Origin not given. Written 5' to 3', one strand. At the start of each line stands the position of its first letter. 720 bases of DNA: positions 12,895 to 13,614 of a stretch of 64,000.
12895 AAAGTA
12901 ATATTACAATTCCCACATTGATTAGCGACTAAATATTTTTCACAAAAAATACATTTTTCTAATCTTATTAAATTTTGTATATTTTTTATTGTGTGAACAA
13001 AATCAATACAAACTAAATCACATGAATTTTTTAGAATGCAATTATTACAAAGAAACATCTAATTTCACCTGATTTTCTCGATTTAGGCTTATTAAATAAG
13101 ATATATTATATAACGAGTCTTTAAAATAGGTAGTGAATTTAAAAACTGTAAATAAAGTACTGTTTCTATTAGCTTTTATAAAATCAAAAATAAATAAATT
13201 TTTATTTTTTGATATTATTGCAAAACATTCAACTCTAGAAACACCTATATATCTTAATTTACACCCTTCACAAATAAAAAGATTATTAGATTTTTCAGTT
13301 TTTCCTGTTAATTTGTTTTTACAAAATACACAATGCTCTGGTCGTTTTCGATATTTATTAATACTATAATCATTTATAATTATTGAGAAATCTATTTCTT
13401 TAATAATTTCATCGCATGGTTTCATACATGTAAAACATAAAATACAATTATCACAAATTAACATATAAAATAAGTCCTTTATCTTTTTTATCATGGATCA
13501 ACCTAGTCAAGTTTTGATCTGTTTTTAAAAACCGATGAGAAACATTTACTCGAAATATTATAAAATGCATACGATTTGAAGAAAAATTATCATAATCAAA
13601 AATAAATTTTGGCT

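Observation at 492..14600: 14-kb operon-like array of 31 divergent Cys-rich paralogs, a phage gene-family accordion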

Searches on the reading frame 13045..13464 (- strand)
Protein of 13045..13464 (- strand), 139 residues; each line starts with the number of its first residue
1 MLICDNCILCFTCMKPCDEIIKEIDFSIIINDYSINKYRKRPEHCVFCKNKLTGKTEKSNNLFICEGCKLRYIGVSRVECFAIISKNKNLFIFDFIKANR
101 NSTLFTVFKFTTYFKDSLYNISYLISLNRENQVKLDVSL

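Call 77: predict_structure(alignment_id=A4)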
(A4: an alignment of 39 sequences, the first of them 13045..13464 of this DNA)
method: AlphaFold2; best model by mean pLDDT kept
length: 139 residues; sequences in the alignment: 39
mean_pLDDT: 72.7   pTM: 0.67
mean pLDDT of the five models: 72.7, 66.5, 66.0, 62.6, 62.3
residues with pLDDT >= 90: 18; 70-90: 62; 50-70: 53; < 50: 6
segments of 3 or more residues with pLDDT < 50: 137-139
pLDDT, mean of each block of 10 residues (from residue 1): 59 71 86 75 90 79 91 77 75 67 72 61 65 48
secondary structure, 60 per line:
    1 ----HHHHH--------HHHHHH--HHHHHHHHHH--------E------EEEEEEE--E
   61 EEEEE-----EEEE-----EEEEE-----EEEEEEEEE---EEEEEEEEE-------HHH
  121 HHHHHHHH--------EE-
elements in order: H5-9 H18-23 H26-35 E51-57 E60-65 E71-74 E80-84 E90-98 E102-110 H118-128

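Call 87: search_protein_families(library=pfam, alignment_id=A4, max_evalue=0.1)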
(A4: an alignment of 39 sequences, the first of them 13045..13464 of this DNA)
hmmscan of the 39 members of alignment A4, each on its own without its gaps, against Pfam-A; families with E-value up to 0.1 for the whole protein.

A. member 1, window:13045-13464:- (139 aa): 2 families
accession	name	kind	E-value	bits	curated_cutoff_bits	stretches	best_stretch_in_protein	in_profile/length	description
PF13842.12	zf-Tnp_2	-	0.019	15.9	24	1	35-82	8-56/60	DDE_Tnp_1-like zinc finger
PF03966.22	Trm112p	-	0.074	13.4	22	1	45-72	10-35/40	Trm112p-like protein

B. families by the number of members that match (of 39 scanned): 35 families (the first 25 are shown)
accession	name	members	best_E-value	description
PF12760.12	Zn_ribbon_IS1595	3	0.012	Transposase zinc-ribbon domain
PF06044.18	DpnI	2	0.0037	Dam-replacing family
PF13842.12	zf-Tnp_2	2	0.019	DDE_Tnp_1-like zinc finger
PF20700.3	Mutator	1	0.00019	Mutator-like transposase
PF06750.18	A24_N_bact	1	0.0015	Bacterial Peptidase A24 N-terminal domain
PF09526.16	DUF2387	1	0.0016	Probable metal-binding protein (DUF2387)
PF09723.15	Zn_ribbon_8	1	0.0016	Zinc ribbon domain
PF03604.18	Zn_ribbon_RPAB4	1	0.0025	DNA directed RNA polymerase, 7 kDa subunit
PF23084.1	KH_PARP14_1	1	0.0037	PARP14, first type I KH domain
PF22191.2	IBR_1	1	0.0055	IBR domain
PF13098.12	Thioredoxin_2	1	0.0063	Thioredoxin-like domain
PF16046.10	FAM76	1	0.0064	FAM76 protein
PF08646.16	Rep_fac-A_C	1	0.0071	Replication factor-A C terminal domain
PF09779.14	Ima1_N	1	0.015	Ima1 N-terminal domain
PF12172.15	zf-ChsH2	1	0.016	ChsH2, rubredoxin-like zinc ribbon domain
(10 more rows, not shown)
